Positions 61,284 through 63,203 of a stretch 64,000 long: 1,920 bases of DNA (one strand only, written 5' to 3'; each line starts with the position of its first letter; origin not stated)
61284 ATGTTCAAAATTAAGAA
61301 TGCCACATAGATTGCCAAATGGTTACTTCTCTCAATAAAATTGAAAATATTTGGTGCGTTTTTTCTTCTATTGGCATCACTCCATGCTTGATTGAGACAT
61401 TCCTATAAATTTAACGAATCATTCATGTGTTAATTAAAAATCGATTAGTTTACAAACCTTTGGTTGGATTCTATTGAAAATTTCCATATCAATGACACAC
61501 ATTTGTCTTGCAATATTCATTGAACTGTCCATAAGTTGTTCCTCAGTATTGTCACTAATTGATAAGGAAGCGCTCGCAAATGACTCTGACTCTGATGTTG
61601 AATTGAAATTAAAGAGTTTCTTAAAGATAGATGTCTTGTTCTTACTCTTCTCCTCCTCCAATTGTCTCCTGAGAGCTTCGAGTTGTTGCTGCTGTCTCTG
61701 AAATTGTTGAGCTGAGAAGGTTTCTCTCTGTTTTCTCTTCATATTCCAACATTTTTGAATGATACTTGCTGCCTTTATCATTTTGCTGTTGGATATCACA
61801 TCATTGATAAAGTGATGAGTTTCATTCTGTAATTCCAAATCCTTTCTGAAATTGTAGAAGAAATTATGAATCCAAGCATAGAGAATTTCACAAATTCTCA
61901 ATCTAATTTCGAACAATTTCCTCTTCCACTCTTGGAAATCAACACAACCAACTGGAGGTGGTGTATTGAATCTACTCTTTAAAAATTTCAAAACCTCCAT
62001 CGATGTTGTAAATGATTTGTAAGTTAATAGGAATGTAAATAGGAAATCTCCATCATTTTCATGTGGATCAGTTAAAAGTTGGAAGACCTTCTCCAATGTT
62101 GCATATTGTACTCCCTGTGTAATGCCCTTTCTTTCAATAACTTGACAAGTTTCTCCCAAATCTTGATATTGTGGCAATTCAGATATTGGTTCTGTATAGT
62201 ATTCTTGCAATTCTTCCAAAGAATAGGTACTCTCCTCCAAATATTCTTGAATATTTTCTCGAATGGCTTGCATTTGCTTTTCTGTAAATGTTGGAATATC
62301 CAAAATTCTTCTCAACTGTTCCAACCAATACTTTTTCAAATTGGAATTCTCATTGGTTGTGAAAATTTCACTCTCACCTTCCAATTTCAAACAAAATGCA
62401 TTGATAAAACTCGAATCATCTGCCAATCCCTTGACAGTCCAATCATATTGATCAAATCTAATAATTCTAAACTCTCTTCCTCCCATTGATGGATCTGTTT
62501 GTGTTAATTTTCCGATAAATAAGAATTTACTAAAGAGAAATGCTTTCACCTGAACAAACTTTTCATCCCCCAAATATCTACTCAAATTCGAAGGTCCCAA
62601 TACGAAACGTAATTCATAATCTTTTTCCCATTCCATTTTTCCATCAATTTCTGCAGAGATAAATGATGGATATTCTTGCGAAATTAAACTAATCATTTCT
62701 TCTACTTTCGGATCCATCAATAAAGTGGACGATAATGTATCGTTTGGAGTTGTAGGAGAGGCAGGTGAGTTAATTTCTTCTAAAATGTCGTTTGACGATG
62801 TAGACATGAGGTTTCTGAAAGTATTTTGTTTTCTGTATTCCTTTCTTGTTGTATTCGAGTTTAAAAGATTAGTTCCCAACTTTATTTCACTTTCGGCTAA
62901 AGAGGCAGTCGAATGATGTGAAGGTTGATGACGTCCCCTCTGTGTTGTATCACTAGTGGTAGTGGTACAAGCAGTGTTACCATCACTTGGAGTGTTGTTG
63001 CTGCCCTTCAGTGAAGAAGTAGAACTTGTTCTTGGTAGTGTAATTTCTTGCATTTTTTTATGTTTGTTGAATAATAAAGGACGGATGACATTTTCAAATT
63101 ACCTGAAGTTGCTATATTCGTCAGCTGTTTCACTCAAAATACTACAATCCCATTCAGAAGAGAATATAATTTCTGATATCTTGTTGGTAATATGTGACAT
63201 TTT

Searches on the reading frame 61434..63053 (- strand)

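Call 69: search_protein_families(library=pfam, proteins=[window:61434-63053:-], max_evalue=0.001)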
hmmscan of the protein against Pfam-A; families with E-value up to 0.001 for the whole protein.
window:61434-63053:- (539 aa): 1 family
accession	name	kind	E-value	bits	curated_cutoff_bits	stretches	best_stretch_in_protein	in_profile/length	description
PF00618.25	RasGEF_N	-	2.3e-21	76.4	28.3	1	315-409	2-100/106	RasGEF N-terminal motif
